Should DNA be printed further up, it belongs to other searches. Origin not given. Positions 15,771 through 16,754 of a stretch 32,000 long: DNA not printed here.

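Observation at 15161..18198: Co-oriented cassette around a truncated clamp-loader-like AAA+ ATPase with unrecognisable partners (candidate novel system)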

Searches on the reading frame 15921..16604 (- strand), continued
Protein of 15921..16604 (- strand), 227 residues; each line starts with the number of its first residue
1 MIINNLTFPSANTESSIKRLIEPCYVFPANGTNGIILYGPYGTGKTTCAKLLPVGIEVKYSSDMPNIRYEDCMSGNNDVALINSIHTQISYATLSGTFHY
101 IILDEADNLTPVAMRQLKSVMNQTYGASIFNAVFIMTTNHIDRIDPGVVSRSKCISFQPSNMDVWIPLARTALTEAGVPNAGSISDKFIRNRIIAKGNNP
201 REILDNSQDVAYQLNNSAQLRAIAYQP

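Call 20: search_solved_structures(query=window:15921-16604:-, max_evalue=0.01, show_alignments=2)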
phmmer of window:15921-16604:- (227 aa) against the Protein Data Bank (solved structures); distinct sequences matched with E-value up to 0.01: 81 (the best 60 are shown).
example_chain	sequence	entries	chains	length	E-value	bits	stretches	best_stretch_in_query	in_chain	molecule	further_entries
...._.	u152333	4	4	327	1.7e-06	31.2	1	35-162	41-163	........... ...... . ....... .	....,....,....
8fs3_C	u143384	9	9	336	1.8e-06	31.1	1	35-162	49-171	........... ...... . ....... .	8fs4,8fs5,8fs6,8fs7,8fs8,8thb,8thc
7ste_C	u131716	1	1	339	1.8e-06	31.1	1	35-162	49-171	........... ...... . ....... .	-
8dr0_C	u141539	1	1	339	1.8e-06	31.1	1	35-162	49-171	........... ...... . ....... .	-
7sgz_C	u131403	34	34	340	1.8e-06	31.1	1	35-162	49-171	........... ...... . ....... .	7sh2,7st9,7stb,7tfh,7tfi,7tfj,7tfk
1sxj_C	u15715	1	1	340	6.4e-06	29.3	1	35-162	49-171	Activator 1 40 kDa subunit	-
9uiq_C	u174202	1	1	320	1.3e-05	28.4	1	35-175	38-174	Replication factor C subunit 5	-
6vvo_C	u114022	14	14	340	1.5e-05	28.2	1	35-175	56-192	Replication factor C subunit 5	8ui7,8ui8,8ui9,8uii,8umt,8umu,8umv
7z6h_G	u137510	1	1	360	1.7e-05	28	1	35-175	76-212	Replication factor C subunit 5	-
5vc7_A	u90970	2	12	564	0.00011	25.4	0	32-54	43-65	VCP-like ATPase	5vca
5g4f_A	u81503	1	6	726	0.00021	24.4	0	32-54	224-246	VCP-LIKE ATPASE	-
5g4g_A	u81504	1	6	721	0.00021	24.4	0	32-54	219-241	VCP-LIKE ATPASE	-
6oaa_B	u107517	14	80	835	0.00029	23.9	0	27-62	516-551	Cell division control protein 48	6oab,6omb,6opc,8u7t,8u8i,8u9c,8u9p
8unf_E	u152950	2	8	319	0.00029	23.9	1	34-164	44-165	Sliding-clamp-loader large subunit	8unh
8dar_A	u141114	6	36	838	0.00029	23.9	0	27-62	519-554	Cell division control protein 48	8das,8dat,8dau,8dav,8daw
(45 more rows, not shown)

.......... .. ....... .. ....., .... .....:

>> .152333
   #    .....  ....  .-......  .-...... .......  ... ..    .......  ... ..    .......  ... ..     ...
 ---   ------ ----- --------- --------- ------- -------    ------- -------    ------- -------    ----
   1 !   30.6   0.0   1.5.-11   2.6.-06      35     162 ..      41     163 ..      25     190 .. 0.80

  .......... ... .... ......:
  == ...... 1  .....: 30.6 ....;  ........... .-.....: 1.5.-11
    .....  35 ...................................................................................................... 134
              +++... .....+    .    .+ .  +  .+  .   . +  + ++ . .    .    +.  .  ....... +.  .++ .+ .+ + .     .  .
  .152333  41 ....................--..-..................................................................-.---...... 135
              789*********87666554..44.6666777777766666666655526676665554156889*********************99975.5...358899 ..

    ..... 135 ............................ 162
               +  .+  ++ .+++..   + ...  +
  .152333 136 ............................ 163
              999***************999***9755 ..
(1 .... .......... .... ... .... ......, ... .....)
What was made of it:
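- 15921..16604 (-): gC, 227 aa. An RFC/gp44-clade AAA+ ATPase made of base and lid only, with no collar. Best PDB sequence matches are RFC3, RFC5 and gp44 (call 20).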

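Call 26: search_protein_families(library=pfam, proteins=[L001:8865-9311:+, L008:7021-7941:+, L008:5699-6784:-], max_evalue=0.1)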
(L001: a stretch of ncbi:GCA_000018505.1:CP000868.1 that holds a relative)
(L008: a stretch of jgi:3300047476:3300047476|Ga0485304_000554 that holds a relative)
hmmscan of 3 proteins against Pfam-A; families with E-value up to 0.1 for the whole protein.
L001:8865-9311:+ (148 aa): 0 families

L008:7021-7941:+ (306 aa): 0 families

L008:5699-6784:- (361 aa): 0 families

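Call 51: find_related_loci(query=A4, collection=genome_contigs, flank=10000)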
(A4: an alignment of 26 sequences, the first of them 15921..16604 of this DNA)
Query A4 (227 aa) in genome_contigs; peptide patterns used: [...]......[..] (x = any residue, [..] = any of these).
128 stretches matched a pattern; 32 encode a relative of the query (tblastn E <= 1e-3); 32 distinct loci.
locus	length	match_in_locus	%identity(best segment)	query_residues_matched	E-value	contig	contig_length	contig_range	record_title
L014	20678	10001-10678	56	1-226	1e-82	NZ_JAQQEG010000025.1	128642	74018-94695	Paraburkholderia dipogonis strain RL18-106-BIC-C 25, whole genome shotgun sequence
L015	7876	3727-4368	39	20-215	3e-37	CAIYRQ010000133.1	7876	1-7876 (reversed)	MAG: uncultured beta proteobacterium isolate MJ-2014_bin-0891 genome assembly, contig: bin-0891:133/297, whole genome sh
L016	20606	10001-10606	38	3-211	1e-34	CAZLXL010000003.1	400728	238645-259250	MAG TPA_asm: uncultured Propionivibrio sp. isolate SRP239243_co2_9 genome assembly, contig: NODE_4_length_400728_cov_10.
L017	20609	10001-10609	36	3-213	1e-34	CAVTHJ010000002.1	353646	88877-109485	MAG: uncultured beta proteobacterium isolate MFD05942.bin.2.266 genome assembly, contig: contig_18501, whole genome shot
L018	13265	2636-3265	37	20-211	6e-35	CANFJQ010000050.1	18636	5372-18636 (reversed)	MAG: Comamonadaceae bacterium isolate Jr-16oct17-156 genome assembly, contig: Jr-16oct17-C5587, whole genome shotgun seq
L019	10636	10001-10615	36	17-201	3e-34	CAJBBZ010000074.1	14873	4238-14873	MAG: uncultured beta proteobacterium isolate Loc090721-4m_bin-0309 genome assembly, contig: bin-0309:074/294, whole geno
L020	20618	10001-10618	36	17-202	1e-33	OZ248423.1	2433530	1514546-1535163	Burkholderiaceae bacterium isolate MiE-M28 genome assembly, chromosome: MiE-M28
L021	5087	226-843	36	17-202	1e-33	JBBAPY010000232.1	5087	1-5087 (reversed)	MAG: Rhodoferax sp. isolate EUL_179 ctg232-EUL_179, whole genome shotgun sequence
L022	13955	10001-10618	37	17-202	1e-33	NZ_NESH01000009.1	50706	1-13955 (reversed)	Limnohabitans sp. Bal53 LimC-Bal53-C9, whole genome shotgun sequence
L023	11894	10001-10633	36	12-202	8e-34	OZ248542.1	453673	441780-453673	Burkholderiaceae bacterium isolate MiE-M12 genome assembly, chromosome: MiE-M12-c3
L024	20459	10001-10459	40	13-170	3e-33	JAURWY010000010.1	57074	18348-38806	MAG: Polaromonas sp. isolate E10_concoct.bin.55 E10_k141_568552, whole genome shotgun sequence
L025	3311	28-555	38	3-180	1e-32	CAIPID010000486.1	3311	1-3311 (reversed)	MAG: uncultured beta proteobacterium isolate MJ-2014-D1_bin-0300 genome assembly, contig: bin-0300:486/508, whole genome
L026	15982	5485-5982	39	16-180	3e-32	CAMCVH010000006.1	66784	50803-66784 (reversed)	MAG: Polynucleobacter meluiroseus isolate ME-21oct19-199 genome assembly, contig: ME-21oct19-C505, whole genome shotgun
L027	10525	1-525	38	3-178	1e-31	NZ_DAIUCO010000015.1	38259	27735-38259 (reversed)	MAG: Noviherbaspirillum sp. isolate CTOTU10753 NODE_320_length_38259_cov_8.443461, whole genome shotgun sequence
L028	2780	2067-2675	37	5-214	2e-30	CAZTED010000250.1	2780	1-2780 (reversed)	MAG TPA_asm: uncultured Sphingomonadaceae bacterium isolate SRP318679_co1_85 genome assembly, contig: NODE_51359_length_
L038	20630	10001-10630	29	3-220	3e-24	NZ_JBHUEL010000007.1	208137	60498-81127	Sphingorhabdus buctiana strain CGMCC 1.12929 platanus_K_25_97_7, whole genome shotgun sequence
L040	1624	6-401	35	77-202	2e-17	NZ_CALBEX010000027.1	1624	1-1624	MAG: uncultured Limnohabitans sp. isolate ERR2206772_bin.72_CONCOCT_v1.1_MAG ERZ888833.63661, whole genome shotgun seque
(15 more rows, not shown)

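Call 52: find_related_loci(query=A4, collection=viral_contigs, flank=10000)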
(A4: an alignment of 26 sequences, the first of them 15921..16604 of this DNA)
Query A4 (227 aa) in viral_contigs; peptide patterns used: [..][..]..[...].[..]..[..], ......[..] (x = any residue, [..] = any of these).
600 stretches matched a pattern (row limit reached: there are more); 131 encode a relative of the query (tblastn E <= 1e-3); the best 80 are kept; 80 distinct loci.
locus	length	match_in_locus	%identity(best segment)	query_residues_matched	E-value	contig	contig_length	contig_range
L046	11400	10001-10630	37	3-215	1e-43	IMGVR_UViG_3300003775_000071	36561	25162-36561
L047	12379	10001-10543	30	27-209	2e-13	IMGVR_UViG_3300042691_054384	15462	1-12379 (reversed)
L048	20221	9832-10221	35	29-163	3e-13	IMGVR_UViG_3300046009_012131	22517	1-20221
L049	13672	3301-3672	37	29-157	3e-13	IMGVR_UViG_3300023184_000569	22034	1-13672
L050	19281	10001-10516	32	36-209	4e-13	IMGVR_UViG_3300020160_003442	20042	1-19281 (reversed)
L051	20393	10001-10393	33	29-163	5e-13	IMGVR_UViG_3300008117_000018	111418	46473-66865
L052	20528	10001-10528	31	27-204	8e-13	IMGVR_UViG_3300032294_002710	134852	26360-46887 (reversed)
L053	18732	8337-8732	34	29-163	1e-12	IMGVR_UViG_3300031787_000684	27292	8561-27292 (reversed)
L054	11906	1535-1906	36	29-157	1e-12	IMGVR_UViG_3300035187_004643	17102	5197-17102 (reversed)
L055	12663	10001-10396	34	29-163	1e-12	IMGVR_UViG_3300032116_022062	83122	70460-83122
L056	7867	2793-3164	36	29-157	1e-12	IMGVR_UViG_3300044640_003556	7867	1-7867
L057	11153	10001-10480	31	1-163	2e-12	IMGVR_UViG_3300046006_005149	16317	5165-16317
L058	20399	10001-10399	32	26-157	2e-12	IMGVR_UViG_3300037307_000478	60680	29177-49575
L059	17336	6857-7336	31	1-163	2e-12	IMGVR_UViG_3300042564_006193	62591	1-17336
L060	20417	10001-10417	32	26-163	2e-12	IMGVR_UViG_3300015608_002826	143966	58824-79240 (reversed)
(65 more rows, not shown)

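Call 60: search_protein_families(library=pfam, proteins=[L022:12038-13321:-, L038:8015-8911:-, L008:5699-6784:-, L011:6066-7007:-, L040:449-1030:+, L026:7477-8022:-, L008:8847-10139:-, L013:1683-2231:+, L004:9343-9822:-], max_evalue=0.1)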
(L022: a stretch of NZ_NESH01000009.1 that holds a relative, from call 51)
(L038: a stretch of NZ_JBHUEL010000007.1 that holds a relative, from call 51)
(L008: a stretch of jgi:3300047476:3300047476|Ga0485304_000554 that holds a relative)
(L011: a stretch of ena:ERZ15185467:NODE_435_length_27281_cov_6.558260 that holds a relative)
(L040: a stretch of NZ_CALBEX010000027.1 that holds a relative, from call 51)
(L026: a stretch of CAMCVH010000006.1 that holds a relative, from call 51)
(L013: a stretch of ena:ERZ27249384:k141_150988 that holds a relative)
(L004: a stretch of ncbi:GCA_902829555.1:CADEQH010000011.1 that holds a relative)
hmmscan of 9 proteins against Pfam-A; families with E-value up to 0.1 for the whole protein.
L022:12038-13321:- (427 aa): 3 families
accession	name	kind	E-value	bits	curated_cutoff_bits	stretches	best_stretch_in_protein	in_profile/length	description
PF22022.2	Phage_int_M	-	0.00049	20.7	27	1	108-202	1-87/96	Phage integrase central domain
PF13102.12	Phage_int_SAM_5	-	0.0024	18.7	22.3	1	112-203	6-91/98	Phage integrase SAM-like domain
PF14659.12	Phage_int_SAM_3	-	0.0036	17.9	22.6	1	124-169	14-56/58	Phage integrase, N-terminal SAM-like domain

L038:8015-8911:- (298 aa): 0 families

L008:5699-6784:- (361 aa): 0 families

L011:6066-7007:- (313 aa): 0 families

L040:449-1030:+ (193 aa): 0 families

L026:7477-8022:- (181 aa): 0 families

L008:8847-10139:- (430 aa): 0 families

L013:1683-2231:+ (182 aa): 1 family
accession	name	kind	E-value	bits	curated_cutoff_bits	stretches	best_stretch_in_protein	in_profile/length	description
PF07592.17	DDE_Tnp_ISAZ013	-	0.0094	15.4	26.9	1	12-63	198-247/308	Rhodopirellula transposase DDE domain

L004:9343-9822:- (159 aa): 2 families
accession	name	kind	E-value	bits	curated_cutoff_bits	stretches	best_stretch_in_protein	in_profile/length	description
PF12802.13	MarR_2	-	0.043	14.4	27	1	30-87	2-60/61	MarR family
PF01047.28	MarR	-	0.06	13.7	24.6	0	33-87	3-57/59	MarR family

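Call 74: search_dna_similar(query=window:15921-16604:-, collection=plasmids, mode=protein, max_evalue=1e-8, max_rows=15)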
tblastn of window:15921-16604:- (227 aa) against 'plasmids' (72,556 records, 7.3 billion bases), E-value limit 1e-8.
No match.

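Call 92: search_protein_families(library=padloc, proteins=[L001:9483-11504:+, L001:11601-13076:+, L001:13138-13734:+, L004:10623-11891:+, L004:11891-13630:+, L011:1190-3976:-, L011:3987-5933:-, L038:8015-8911:-, L001:8865-9311:+], max_evalue=0.001)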
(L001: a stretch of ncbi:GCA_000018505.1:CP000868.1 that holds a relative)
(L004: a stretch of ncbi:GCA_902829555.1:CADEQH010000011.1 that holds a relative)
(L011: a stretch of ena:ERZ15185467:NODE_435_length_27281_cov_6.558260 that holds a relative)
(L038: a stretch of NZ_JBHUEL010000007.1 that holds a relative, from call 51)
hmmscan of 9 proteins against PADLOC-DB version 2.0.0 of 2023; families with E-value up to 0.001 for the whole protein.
L001:9483-11504:+ (673 aa): 0 families

L001:11601-13076:+ (491 aa): 0 families

L001:13138-13734:+ (198 aa): 0 families

L004:10623-11891:+ (422 aa): 26 families (the best 25 are shown)
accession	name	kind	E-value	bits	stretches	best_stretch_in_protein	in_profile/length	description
PDLC04075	SIR2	-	3.9e-75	251.2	1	55-418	31-409/414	-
PDLC04084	SIR2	-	4.7e-48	162.4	1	40-354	7-343/414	-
PDLC02186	SIR2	-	8.9e-40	135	1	65-352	18-334/412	-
PDLC04093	SIR2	-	2.4e-37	126.9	1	74-352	22-303/395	-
PDLC04076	SIR2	-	4.8e-36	122.8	1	62-351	15-330/406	-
PDLC04081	SIR2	-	8.7e-34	115.2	1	74-337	16-281/345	-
PDLC04094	SIR2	-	4.3e-32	109.8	1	76-348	23-290/399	-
PDLC04090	SIR2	-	1.1e-31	108.5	1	144-351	134-348/426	-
PDLC04087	SIR2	-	2.7e-28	96.8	1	82-353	24-286/343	-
PDLC04079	SIR2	-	1.5e-26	90.9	1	60-351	35-353/430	-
PDLC02414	Aga_SIR2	-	1.6e-24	84.8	1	155-358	79-263/313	-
PDLC02408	Aga_SIR2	-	8.1e-23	79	1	156-353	109-287/343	Class II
PDLC04085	SIR2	-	1.4e-21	74.9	2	152-274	149-279/463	-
PDLC04082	SIR2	-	2.6e-21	73.9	1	80-352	21-285/345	-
PDLC04092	SIR2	-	9e-19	65.9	1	151-347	74-255/318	-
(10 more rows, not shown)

L004:11891-13630:+ (579 aa): 17 families
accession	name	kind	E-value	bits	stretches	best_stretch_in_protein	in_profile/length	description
PDLC04103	HerA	-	4.3e-159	528.5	1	13-574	12-576/579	-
PDLC04105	HerA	-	2.8e-69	232.2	1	14-576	9-557/576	-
PDLC04102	HerA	-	1.5e-55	186.8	2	355-574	411-639/654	-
PDLC04098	HerA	-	2.9e-54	182.8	2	350-574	434-668/686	-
PDLC02185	HerA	-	1.3e-52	177.3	2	437-574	444-581/585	-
PDLC04100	HerA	-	3e-50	169.5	2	437-574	438-574/580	-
PDLC04106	HerA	-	5.1e-48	162.1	2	417-575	486-649/667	-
PDLC04097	HerA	-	6.3e-42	142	2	440-574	475-613/618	-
PDLC02188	HerA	-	5.9e-32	109.2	2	434-573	423-561/578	-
PDLC04104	HerA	-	6.4e-26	89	1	417-578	197-360/379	-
PDLC04140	mad8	-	6e-20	70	1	165-554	18-299/314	mads_8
PDLC01055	HerA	-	3.2e-17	60.5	1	433-555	414-525/532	Type III coevolved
PDLC04101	HerA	-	7.4e-17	59.2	1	52-238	39-231/400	-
PDLC04107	HerA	-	7.4e-16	56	1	153-242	146-240/306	-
PDLC04099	HerA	-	6.9e-14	49.7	1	151-219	144-213/214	-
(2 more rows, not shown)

L011:1190-3976:- (928 aa): 5 families
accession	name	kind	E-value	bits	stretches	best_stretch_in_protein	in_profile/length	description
PDLC03647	REase_III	-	2.6e-272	904.4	2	1-612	1-594/989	Type III restriction enzyme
PDLC03649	REase_III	-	1.1e-86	289.6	2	1-606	3-574/973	Type III restriction enzyme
PDLC03648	REase_III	-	2.9e-11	40.2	1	527-599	312-381/871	Type III restriction enzyme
PDLC03650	REase_III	-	1.8e-09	34.6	0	525-606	377-456/898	Type III restriction enzyme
PDLC03653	REase_III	-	0.00064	15.9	0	519-570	419-470/883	Type III restriction enzyme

L011:3987-5933:- (648 aa): 23 families
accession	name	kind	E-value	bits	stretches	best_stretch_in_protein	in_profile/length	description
PDLC03634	MTase_III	-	6.8e-154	512.1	1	11-643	7-615/621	Type III methyltransferase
PDLC03641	MTase_III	-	1.1e-100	336.1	1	32-608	40-605/657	Type III methyltransferase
PDLC03644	MTase_III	-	9.4e-74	247.1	1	60-472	4-386/542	Type III methyltransferase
PDLC03637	MTase_III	-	2.2e-65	219.3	2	20-279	50-288/513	Type III methyltransferase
PDLC03636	MTase_III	-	2e-52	176.8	2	171-470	88-396/575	Type III methyltransferase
PDLC03642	MTase_III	-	1.5e-50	170.4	3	170-290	130-251/528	Type III methyltransferase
PDLC03640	MTase_III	-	5.4e-46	155.2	1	76-469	20-433/654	Type III methyltransferase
PDLC03635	MTase_III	-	1e-43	148.1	2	175-465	264-558/708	Type III methyltransferase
PDLC03354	MTase_II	-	1.8e-30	104.3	2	50-258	17-208/425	Type II methyltransferase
PDLC03639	MTase_III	-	2.3e-29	100.2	3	170-316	135-275/639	Type III methyltransferase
PDLC03638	MTase_III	-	5.2e-29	99.1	2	173-469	425-667/816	Type III methyltransferase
PDLC03278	MTase_II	-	2.1e-27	94.5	3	174-257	41-122/390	Type II methyltransferase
PDLC03646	MTase_III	-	8e-27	91.5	2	174-473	516-830/1057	Type III methyltransferase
PDLC03645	MTase_III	-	4.4e-25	85.9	3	172-351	189-379/709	Type III methyltransferase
PDLC03300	MTase_II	-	5.5e-25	86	2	93-256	10-162/302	Type II methyltransferase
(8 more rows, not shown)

L038:8015-8911:- (298 aa): 0 families

L001:8865-9311:+ (148 aa): 0 families

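Call 106: search_protein_families(library=ncbifam, proteins=[L038:8015-8911:-, L008:5699-6784:-, L011:6066-7007:-, L026:7477-8022:-, L040:449-1030:+, L022:12038-13321:-], max_evalue=0.05)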
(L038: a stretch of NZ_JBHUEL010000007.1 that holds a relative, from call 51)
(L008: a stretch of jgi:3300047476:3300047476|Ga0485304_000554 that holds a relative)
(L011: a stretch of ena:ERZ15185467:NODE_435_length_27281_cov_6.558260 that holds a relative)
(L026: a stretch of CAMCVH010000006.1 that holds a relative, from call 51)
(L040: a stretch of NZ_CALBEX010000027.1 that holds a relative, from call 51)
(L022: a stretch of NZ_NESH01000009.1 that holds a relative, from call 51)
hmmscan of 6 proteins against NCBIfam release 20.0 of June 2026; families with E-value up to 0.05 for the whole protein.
L038:8015-8911:- (298 aa): 0 families

L008:5699-6784:- (361 aa): 0 families

L011:6066-7007:- (313 aa): 1 family
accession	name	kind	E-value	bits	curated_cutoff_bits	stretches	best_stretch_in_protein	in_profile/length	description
NF005729.0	PRK07546.1-3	equivalog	0.024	14.3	175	0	239-268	161-190/196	hypothetical protein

L026:7477-8022:- (181 aa): 0 families

L040:449-1030:+ (193 aa): 0 families

L022:12038-13321:- (427 aa): 3 families
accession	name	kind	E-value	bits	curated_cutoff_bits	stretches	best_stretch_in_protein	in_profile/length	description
TIGR02225.1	recomb_XerD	equivalog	1.9e-05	24.1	329.6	1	122-418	8-275/290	site-specific tyrosine recombinase XerD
NF047926.1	integrase_GmtZ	equivalog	0.0064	14.5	600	1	376-426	429-479/784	gamma-mobile-trio integrase GmtZ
NF040815.2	recomb_XerA_Arch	equivalog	0.0067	16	220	0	125-267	10-128/263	site-specific tyrosine recombinase/integron integrase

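Call 107: search_protein_families(library=phrogs, proteins=[L038:8015-8911:-, L008:5699-6784:-, L011:6066-7007:-, L026:7477-8022:-, L040:449-1030:+, L008:7021-7941:+], max_evalue=0.01)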
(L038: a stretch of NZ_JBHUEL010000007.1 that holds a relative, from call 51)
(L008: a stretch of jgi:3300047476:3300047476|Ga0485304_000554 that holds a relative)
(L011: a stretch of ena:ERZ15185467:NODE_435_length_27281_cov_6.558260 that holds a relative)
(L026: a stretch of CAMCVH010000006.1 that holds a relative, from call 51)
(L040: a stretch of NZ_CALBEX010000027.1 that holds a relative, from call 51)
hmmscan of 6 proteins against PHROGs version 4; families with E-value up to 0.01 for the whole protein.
L038:8015-8911:- (298 aa): 0 families

L008:5699-6784:- (361 aa): 0 families

L011:6066-7007:- (313 aa): 0 families

L026:7477-8022:- (181 aa): 0 families

L040:449-1030:+ (193 aa): 0 families

L008:7021-7941:+ (306 aa): 0 families
